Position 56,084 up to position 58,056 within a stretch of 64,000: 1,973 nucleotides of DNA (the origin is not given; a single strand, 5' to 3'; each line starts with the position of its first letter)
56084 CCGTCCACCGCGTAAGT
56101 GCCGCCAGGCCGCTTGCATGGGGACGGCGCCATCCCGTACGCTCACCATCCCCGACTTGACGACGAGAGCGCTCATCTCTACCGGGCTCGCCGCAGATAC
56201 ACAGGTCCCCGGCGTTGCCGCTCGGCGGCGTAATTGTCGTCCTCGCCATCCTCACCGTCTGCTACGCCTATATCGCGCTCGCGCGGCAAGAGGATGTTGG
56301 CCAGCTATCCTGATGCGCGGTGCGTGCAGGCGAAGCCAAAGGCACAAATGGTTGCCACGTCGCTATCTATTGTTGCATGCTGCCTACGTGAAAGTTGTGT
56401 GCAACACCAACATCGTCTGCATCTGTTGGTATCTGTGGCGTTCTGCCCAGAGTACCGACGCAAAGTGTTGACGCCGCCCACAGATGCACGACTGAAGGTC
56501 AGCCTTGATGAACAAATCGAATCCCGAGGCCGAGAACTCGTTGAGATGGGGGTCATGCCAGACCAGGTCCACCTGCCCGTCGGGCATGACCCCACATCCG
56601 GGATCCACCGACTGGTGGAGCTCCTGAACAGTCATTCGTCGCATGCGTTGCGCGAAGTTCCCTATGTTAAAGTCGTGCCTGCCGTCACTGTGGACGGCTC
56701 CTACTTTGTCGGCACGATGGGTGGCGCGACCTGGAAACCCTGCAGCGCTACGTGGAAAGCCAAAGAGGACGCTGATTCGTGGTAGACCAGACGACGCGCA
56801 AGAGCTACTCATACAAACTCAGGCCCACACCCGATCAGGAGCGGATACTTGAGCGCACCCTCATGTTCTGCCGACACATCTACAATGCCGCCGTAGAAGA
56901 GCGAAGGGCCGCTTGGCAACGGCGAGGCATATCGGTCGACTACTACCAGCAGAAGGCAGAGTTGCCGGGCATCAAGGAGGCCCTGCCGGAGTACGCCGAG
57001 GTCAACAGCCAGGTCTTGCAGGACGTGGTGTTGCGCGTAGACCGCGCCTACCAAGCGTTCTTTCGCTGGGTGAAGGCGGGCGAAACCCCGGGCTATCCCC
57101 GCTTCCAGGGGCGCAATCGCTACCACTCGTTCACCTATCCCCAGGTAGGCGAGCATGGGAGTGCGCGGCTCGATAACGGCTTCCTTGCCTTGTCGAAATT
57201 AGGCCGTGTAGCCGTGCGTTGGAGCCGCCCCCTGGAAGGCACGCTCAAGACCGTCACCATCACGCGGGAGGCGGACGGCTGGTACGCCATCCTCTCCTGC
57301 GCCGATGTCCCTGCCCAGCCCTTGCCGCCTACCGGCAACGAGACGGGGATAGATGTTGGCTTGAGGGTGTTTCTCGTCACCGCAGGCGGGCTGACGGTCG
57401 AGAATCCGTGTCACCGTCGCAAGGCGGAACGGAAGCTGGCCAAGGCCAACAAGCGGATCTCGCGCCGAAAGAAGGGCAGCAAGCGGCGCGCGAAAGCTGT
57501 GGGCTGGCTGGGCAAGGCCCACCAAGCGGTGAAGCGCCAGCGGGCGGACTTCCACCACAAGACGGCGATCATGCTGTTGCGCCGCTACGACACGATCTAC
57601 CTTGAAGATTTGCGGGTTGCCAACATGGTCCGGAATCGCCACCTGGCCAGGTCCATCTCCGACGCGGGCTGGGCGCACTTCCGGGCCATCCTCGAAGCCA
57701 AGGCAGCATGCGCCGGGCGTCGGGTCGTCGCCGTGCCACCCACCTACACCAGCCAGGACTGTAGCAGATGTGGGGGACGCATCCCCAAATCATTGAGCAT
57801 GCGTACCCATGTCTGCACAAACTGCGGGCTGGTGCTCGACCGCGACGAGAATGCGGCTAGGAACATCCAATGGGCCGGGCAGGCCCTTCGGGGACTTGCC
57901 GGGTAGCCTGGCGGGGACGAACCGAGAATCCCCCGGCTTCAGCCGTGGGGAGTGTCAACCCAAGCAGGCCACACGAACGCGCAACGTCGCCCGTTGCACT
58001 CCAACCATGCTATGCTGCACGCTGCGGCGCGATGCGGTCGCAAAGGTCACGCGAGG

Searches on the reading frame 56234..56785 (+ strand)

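Call 50: search_protein_families(library=pfam, proteins=[window:56234-56785:+], max_evalue=0.001)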
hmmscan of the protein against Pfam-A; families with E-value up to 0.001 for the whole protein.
window:56234-56785:+ (183 aa): 1 family
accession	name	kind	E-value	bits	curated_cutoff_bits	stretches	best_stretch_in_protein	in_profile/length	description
PF01797.21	Y1_Tnp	-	4.3e-14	53.1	23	1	66-166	7-110/121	Transposase IS200 like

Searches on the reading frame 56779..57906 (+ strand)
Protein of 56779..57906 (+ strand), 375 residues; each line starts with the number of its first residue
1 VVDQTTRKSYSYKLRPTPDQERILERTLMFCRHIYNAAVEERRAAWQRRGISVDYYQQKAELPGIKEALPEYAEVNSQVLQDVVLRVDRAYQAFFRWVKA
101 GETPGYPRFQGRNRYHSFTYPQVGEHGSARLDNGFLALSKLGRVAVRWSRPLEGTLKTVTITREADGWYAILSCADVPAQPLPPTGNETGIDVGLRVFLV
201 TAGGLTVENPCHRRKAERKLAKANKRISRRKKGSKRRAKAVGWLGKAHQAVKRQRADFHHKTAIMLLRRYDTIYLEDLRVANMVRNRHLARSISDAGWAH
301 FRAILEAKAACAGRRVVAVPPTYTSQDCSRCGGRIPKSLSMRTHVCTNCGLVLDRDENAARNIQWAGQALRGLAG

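Call 3: search_protein_families(library=pfam, proteins=[window:56779-57906:+], max_evalue=0.01)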
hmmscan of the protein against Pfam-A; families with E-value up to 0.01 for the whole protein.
window:56779-57906:+ (375 aa): 3 families
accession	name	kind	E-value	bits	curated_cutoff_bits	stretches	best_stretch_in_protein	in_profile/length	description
PF07282.18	Cas12f1-like_TNB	-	5.3e-23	81.4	26.3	1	298-363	1-60/60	Cas12f1-like, TNB domain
PF01385.25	OrfB_IS605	-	1.6e-21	77.2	30.5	1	178-286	7-119/120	Probable transposase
PF12323.14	HTH_OrfB_IS605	-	4.1e-11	42.6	21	1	7-50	3-46/47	Helix-turn-helix domain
